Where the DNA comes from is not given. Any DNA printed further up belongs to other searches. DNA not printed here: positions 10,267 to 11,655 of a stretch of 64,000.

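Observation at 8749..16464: Arginine operon lacking argA/argJ and argE but carrying three extra genes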

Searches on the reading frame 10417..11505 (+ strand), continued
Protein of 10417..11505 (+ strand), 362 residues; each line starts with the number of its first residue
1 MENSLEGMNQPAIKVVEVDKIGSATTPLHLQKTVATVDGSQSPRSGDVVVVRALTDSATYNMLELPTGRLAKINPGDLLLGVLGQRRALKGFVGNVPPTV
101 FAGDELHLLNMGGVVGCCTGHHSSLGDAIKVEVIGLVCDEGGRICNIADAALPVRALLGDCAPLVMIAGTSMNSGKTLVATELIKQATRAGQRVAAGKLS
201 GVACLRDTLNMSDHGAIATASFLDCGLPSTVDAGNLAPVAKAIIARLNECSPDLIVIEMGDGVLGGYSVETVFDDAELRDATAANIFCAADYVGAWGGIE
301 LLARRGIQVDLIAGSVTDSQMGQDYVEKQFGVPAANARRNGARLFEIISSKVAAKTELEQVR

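Call 38: find_encoding_contigs(protein=P0210, flank=8000, max_places=2)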
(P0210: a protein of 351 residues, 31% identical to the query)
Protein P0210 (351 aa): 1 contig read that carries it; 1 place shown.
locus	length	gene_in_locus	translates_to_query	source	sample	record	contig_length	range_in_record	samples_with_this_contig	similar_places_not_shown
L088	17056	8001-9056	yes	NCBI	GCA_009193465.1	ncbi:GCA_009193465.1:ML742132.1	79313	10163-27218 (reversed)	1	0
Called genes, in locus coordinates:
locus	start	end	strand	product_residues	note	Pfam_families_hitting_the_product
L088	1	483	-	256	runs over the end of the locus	PF00106:adh_short, PF01370:Epimerase (weak), PF08659:KR, PF23441:SDR, PF13561:adh_short_C2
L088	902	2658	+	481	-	PF07690:MFS_1, PF00083:Sugar_tr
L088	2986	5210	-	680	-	PF00172:Zn_clus (weak), PF04082:Fungal_trans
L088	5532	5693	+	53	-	-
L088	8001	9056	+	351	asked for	-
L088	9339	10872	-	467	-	PF00285:Citrate_synt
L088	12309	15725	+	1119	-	PF24987:HEAT_EF3_N, PF24984:HEAT_EF3_GNC1, PF02463:SMC_N (faint), PF00005:ABC_tran, PF01926:MMR_HSR1 (faint), PF03193:RsgA_GTPase (faint), PF00005:ABC_tran, PF00385:Chromo (weak), +3 more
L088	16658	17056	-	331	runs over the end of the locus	PF01095:Pectinesterase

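Call 52: list_cluster_members(proteins=[P0124, P0125, P0126, P0128, P0129, P0132, P0133, P0135, P0138, P0142])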
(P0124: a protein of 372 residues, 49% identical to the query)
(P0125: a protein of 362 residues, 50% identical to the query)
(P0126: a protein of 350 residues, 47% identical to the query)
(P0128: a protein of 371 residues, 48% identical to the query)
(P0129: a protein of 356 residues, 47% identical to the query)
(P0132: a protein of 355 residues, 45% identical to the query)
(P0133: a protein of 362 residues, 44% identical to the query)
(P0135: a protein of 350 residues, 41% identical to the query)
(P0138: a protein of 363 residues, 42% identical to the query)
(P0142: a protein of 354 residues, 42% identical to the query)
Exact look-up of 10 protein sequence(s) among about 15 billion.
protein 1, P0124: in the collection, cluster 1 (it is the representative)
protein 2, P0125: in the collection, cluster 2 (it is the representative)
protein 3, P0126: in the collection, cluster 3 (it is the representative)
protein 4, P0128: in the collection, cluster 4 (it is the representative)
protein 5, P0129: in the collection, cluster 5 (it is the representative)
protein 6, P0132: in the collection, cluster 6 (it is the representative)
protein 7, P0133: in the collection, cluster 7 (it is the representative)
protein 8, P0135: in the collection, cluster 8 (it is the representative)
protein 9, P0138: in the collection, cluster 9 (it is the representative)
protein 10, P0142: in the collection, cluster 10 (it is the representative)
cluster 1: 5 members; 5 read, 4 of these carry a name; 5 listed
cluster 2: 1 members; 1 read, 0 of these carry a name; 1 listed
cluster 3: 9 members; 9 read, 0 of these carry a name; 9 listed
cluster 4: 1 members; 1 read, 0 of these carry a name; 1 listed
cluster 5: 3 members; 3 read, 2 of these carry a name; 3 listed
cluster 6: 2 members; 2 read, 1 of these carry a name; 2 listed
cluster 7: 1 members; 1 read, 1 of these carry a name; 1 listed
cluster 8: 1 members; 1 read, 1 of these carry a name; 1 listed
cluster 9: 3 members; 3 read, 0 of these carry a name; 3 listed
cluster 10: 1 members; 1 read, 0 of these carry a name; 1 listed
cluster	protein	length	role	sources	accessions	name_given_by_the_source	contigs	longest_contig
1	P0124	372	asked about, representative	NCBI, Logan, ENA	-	-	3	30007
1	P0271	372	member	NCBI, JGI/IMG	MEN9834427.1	MAG: hypothetical protein RL011_620 [Pseudomonadota bacterium] | hypothetical protein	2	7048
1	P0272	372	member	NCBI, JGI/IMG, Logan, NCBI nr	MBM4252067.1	MAG: hypothetical protein FJ146_08860 [Deltaproteobacteria bacterium] | hypothetical protein [Deltaproteobacteria bacterium]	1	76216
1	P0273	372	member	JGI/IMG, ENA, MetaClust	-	\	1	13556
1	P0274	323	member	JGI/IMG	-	hypothetical protein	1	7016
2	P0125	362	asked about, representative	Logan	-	-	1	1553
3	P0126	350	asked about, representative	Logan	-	-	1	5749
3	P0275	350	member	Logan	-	-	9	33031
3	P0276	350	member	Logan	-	-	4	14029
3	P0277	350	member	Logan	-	-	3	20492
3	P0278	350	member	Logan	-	-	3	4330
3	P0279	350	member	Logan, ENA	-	-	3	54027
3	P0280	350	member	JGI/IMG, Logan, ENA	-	-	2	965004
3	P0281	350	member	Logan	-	-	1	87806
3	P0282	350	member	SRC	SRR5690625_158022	-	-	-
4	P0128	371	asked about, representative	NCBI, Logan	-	-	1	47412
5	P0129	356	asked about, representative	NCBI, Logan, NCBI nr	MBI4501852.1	MAG: hypothetical protein HY700_11900 [Gemmatimonadetes bacterium] | hypothetical protein [Gemmatimonadota bacterium]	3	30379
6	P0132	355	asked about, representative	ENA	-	-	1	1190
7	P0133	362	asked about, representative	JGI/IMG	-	hypothetical protein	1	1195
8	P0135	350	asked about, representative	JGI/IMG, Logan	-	hypothetical protein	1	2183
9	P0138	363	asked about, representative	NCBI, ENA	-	-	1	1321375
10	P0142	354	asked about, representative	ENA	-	-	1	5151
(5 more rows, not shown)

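Call 54: find_homologous_proteins(query=P0124, max_evalue=1e-10)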
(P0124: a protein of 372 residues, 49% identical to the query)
Query P0124 (372 aa): 1373 proteins with E <= 1e-10 among 8000 candidates; the best 120 are listed.
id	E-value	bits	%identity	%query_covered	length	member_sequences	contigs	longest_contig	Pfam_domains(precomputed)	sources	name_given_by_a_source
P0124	6.2e-232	787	100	100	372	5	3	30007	-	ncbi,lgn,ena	-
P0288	9.8e-195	665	84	100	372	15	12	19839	-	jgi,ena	-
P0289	6.1e-168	577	74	93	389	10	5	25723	-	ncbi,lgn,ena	-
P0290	9.1e-159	546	74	93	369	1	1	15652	-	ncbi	-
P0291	4.7e-149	514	67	96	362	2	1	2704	-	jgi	jgi:hypothetical protein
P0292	1.1e-147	510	66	92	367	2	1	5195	-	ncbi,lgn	-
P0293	2.7e-146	505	66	92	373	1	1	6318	-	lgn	-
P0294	1.8e-144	499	63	98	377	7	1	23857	-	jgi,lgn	jgi:hypothetical protein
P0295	1.1e-141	490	65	94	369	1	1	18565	-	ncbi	-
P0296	2.8e-141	489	62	98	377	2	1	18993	-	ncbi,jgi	jgi:hypothetical protein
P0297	5.3e-140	485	61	98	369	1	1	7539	-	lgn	-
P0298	7.1e-139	481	60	98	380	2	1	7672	-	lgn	-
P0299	3.2e-137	476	64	92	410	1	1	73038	-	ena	-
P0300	7.3e-136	471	59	100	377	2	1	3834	-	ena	-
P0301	5.5e-127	442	58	92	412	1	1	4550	-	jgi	jgi:hypothetical protein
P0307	1.2e-114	401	54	90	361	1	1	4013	-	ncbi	-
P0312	1.1e-112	395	54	91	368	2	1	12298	-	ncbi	-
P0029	2.5e-110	387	53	92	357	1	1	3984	PF07755.18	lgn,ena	-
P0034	7.6e-110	386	54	91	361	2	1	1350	PF07755.18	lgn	-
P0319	2.1e-109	384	51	95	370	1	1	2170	PF07755.18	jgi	jgi:hypothetical protein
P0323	1.1e-108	382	53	92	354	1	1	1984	PF07755.18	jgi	-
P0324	1.1e-108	382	54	91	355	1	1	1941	PF07755.18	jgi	jgi:hypothetical protein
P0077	1.1e-108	382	53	91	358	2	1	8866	PF07755.18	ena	-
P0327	1.6e-108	381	53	91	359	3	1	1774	PF07755.18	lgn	-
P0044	2.2e-108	381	52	91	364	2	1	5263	PF07755.18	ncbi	-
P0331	2.9e-108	380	53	91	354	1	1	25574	PF07755.18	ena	-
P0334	4.5e-108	380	53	91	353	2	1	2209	PF07755.18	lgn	-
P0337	6.0e-108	379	52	91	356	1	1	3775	PF07755.18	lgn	-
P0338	6.7e-108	379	53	90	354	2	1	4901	PF07755.18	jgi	-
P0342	9.6e-108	379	52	92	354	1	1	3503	PF07755.18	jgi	-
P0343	9.7e-108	379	52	91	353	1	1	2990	PF07755.18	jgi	jgi:hypothetical protein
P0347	1.1e-107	378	51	94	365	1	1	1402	PF07755.18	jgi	jgi:hypothetical protein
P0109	1.3e-107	378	52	92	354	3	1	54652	PF07755.18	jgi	jgi:hypothetical protein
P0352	1.5e-107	378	53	91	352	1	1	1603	PF07755.18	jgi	jgi:hypothetical protein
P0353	1.5e-107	378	52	91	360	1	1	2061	PF07755.18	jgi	jgi:hypothetical protein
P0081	2.6e-107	377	53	92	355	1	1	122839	PF07755.18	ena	-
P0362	3.1e-107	377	53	91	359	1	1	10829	PF07755.18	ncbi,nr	ncbi:MAG TPA: hypothetical protein VM095_04230 [Pyrinomonadaceae bacterium]|nr:hypothetical protein 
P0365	3.3e-107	377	52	91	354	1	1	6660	PF07755.18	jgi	jgi:hypothetical protein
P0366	3.7e-107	377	53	91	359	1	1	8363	PF07755.18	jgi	jgi:hypothetical protein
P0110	4.0e-107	377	53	91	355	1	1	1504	PF07755.18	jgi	jgi:hypothetical protein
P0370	4.7e-107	376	53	91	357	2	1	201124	PF07755.18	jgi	jgi:hypothetical protein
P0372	4.7e-107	376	52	91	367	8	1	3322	PF07755.18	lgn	-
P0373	5.0e-107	376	50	91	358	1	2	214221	PF07755.18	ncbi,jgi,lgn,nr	ncbi:MAG: hypothetical protein QOH25_2853 [Acidobacteriota bacterium]|jgi:hypothetical protein|nr:hy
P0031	5.6e-107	376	52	91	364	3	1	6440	PF07755.18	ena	-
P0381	8.7e-107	375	54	91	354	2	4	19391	PF07755.18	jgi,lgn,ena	-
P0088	1.2e-106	375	50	94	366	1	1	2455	PF07755.18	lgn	-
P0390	1.3e-106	375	52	92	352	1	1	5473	PF07755.18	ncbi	-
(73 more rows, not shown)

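Call 55: list_cluster_members(proteins=[P0130, P0134, P0136, P0137, P0143, P0144, P0147, P0148, P0149, P0150])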
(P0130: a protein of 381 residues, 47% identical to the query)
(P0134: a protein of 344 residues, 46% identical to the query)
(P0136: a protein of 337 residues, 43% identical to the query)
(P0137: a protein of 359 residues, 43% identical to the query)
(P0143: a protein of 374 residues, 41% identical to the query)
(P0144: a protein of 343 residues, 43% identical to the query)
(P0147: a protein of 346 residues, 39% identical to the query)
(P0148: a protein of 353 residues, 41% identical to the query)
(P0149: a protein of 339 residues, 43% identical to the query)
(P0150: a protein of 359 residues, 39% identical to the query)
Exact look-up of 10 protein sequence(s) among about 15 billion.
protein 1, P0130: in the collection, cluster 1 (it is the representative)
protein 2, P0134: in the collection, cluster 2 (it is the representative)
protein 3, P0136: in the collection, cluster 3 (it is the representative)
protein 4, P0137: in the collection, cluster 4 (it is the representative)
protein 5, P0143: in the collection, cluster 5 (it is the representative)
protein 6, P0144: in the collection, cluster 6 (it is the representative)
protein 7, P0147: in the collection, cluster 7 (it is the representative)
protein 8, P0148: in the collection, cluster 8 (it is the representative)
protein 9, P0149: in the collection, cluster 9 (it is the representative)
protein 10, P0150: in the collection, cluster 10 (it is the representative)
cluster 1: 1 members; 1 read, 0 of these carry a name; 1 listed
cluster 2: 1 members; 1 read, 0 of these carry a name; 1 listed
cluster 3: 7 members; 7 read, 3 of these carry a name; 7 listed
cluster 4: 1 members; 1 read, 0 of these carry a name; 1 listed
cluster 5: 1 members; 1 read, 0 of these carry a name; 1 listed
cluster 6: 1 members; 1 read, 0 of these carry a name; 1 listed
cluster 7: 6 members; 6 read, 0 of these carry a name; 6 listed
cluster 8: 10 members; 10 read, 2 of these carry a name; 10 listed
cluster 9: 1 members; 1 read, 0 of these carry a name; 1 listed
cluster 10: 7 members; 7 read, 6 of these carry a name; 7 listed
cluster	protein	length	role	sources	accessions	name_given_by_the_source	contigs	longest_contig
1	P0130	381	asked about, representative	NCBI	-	-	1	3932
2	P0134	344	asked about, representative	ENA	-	-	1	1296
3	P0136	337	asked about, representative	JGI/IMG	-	hypothetical protein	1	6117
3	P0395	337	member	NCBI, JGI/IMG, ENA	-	hypothetical protein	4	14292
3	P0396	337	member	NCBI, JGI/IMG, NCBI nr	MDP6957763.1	MAG: hypothetical protein QF645_03025 [Planctomycetota bacterium] | hypothetical protein | hypothetical protein [Planctomycetota bacterium]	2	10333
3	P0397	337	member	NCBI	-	-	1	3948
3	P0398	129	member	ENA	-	-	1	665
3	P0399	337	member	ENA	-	-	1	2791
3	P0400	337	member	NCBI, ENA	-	-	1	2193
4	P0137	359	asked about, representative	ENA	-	-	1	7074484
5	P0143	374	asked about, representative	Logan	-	-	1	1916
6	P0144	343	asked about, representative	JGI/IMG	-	-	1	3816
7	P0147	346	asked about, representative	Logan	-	-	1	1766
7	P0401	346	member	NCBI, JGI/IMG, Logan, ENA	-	-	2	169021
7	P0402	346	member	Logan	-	-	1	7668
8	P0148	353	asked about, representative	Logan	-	-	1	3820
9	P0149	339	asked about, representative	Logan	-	-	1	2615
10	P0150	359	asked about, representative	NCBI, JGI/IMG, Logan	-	hypothetical protein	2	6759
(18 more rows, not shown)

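Call 67: find_encoding_contigs(protein=P0138, flank=10000, max_places=1)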
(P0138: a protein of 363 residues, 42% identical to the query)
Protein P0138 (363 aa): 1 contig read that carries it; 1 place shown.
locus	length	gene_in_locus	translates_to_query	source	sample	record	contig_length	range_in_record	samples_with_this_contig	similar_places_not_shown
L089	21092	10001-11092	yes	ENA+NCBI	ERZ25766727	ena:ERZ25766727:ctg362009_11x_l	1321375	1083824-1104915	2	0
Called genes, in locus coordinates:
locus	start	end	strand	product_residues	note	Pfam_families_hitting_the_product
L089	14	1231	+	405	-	PF13506:Glyco_transf_21, PF13641:Glyco_tranf_2_3, PF00535:Glycos_transf_2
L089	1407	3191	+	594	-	PF07715:Plug, PF00593:TonB_dep_Rec_b-barrel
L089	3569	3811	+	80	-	-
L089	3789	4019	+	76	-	-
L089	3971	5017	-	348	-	PF12006:DUF3500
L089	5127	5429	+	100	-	-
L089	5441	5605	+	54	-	-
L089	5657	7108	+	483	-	PF00749:tRNA-synt_1c, PF19269:Anticodon_2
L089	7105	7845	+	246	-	PF00535:Glycos_transf_2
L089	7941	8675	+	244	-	PF03740:PdxJ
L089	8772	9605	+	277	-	PF00590:TP_methylase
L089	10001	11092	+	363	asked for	-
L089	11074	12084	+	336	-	PF01118:Semialdhyde_dh, PF02774:Semialdhyde_dhC, PF22698:Semialdhyde_dhC_1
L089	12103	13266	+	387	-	PF00202:Aminotran_3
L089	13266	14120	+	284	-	PF00696:AA_kinase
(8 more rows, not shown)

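Call 68: find_encoding_contigs(protein=P0129, flank=10000, max_places=1)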
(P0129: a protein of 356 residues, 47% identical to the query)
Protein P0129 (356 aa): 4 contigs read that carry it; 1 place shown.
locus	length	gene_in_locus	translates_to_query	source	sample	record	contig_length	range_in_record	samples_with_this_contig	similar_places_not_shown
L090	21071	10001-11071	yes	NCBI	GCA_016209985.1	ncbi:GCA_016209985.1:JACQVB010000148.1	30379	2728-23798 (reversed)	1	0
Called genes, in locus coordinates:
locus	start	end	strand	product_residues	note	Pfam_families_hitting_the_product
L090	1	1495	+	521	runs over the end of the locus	PF00072:Response_reg, PF08665:PglZ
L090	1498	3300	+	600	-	PF00664:ABC_membrane, PF00005:ABC_tran, PF09818:ABC_ATPase (faint), PF13191:AAA_16 (weak), PF02463:SMC_N (weak)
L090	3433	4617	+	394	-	PF00266:Aminotran_5, PF22580:KYNU_C (weak)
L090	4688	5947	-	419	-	PF00579:tRNA-synt_1b, PF22421:SYY_C-terminal (weak)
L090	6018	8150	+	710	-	PF00912:Transgly, PF00905:Transpeptidase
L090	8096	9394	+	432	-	PF01979:Amidohydro_1, PF07969:Amidohydro_3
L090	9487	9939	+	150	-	PF01316:Arg_repressor, PF02863:Arg_repressor_C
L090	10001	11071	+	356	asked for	-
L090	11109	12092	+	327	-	PF01118:Semialdhyde_dh, PF22698:Semialdhyde_dhC_1, PF02774:Semialdhyde_dhC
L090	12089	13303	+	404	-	PF00202:Aminotran_3, PF00155:Aminotran_1_2 (weak)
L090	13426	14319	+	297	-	PF00696:AA_kinase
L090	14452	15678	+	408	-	PF00764:Arginosuc_synth, PF20979:Arginosuc_syn_C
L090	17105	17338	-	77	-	-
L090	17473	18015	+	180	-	PF01844:HNH, PF14279:HNH_5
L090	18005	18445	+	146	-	PF13798:PCYCGC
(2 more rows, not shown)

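Call 69: predict_structure(alignment_id=A5)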
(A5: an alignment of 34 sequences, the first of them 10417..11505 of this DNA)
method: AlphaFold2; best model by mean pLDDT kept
length: 362 residues; sequences in the alignment: 34
mean_pLDDT: 92.4   pTM: 0.89
mean pLDDT of the five models: 92.4, 91.9, 91.8, 91.7, 91.0
residues with pLDDT >= 90: 294; 70-90: 52; 50-70: 11; < 50: 5
segments of 3 or more residues with pLDDT < 50: 1-4
pLDDT, mean of each block of 10 residues (from residue 1): 52 94 97 97 98 93 95 98 86 93 97 92 85 97 96 96 95 89 98 96 90 97 94 92 98 95 67 94 96 92 92 95 97 95 97 95 86
secondary structure, 60 per line:
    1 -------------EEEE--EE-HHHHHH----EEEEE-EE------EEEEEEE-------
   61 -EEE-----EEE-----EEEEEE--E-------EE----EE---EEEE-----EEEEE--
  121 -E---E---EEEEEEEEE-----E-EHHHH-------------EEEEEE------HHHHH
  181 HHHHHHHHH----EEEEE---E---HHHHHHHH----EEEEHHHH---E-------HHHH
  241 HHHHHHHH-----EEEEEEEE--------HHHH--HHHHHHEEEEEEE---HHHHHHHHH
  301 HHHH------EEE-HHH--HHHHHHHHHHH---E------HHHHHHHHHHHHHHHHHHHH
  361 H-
elements in order: E14-17 H23-28 E33-37 E47-53 E62-64 E70-72 E78-83 E105-108 E114-118 E130-138 H147-150 E164-169 H176-189 E194-198 H206-213 E218-221 H222-225 H237-248 E254-261 H270-273 H276-281 E282-288 H292-304 E311-313 H320-330 H341-361

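Call 71: fold_search(model_id=the predicted structure, library=pdb)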
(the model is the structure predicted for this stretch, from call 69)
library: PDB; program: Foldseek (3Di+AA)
matches with E <= 10: 1556; with E <= 0.001: 111
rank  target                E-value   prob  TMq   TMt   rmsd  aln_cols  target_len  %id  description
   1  3of5_B                1.0e-05  1.00  0.37  0.57   5.8       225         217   17  Crystal Structure of a Dethiobiotin Synthetase from Francisella tularensis subsp. tularensis SCHU S4 (released 2011-02-02)
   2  3nxs                  1.4e-05  1.00  0.36  0.42   5.3       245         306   18  Crystal structure of LAO/AO transport system from Mycobacterium smegmatis bound to GDP (released 2010-07-28)
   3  1vma_A                1.7e-05  1.00  0.35  0.42  15.9       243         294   13  Crystal structure of Cell division protein ftsY (TM0570) from Thermotoga maritima at 1.60 A resolution (released 2004-09-28)
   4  4jyc_A                3.6e-05  1.00  0.35  0.39   7.2       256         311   19  MeaB, A Bacterial Homolog of MMAA, in its Apo form (released 2013-07-24)
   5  3e70                  3.8e-05  1.00  0.30  0.35  21.7       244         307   15  Structures and conformations in solution of the Signal Recognition Particle Receptor from the Archaeon Pyrococcus Furios (released 2008-11-18)
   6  8rix                  4.3e-05  1.00  0.35  0.42  12.3       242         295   13  Crystal structure of chloroplast FtsY from Arabidopsis thaliana in complex with the alarmone ppGpp (released 2025-01-01)
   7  2hf8_B                4.6e-05  1.00  0.37  0.60   4.8       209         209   18  Crystal structure of HypB from Methanocaldococcus jannaschii in the triphosphate form, in complex with zinc (released 2006-07-04)
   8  2qm8_B                6.2e-05  1.00  0.33  0.37   7.9       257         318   18  MeaB, A Bacterial Homolog of MMAA, in the Nucleotide Free Form (released 2007-08-28)
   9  7epk                  6.6e-05  1.00  0.35  0.31  10.2       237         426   14  Crystal Structure of Signal Recognition Particle 54 kDa protein (SRP54) from Aeropyrum pernix K1 in Complex with GDP (released 2021-05-19)
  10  5auq_F                7.4e-05  1.00  0.40  0.60   4.1       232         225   16  Crystal structure of ATPase-type HypB in the nucleotide free state (released 2015-06-24)
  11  4jyb_B                7.4e-05  1.00  0.33  0.37   7.5       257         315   19  MeaB, A Bacterial Homolog of MMAA, Bound to GMPPNP (released 2013-07-24)
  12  2qm8_A                8.9e-05  1.00  0.37  0.41   6.8       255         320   17  MeaB, A Bacterial Homolog of MMAA, in the Nucleotide Free Form (released 2007-08-28)
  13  4jyb_A                9.5e-05  1.00  0.34  0.38   7.9       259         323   17  MeaB, A Bacterial Homolog of MMAA, Bound to GMPPNP (released 2013-07-24)
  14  2xxa_B                1.0e-04  1.00  0.38  0.47   7.0       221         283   14  The Crystal Structure of the Signal Recognition Particle (SRP) in Complex with its Receptor(SR) (released 2011-03-02)
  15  7xrj                  1.0e-04  1.00  0.38  0.41   6.0       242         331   16  crystal structure of N-acetyltransferase DgcN-25328 (released 2023-02-01)
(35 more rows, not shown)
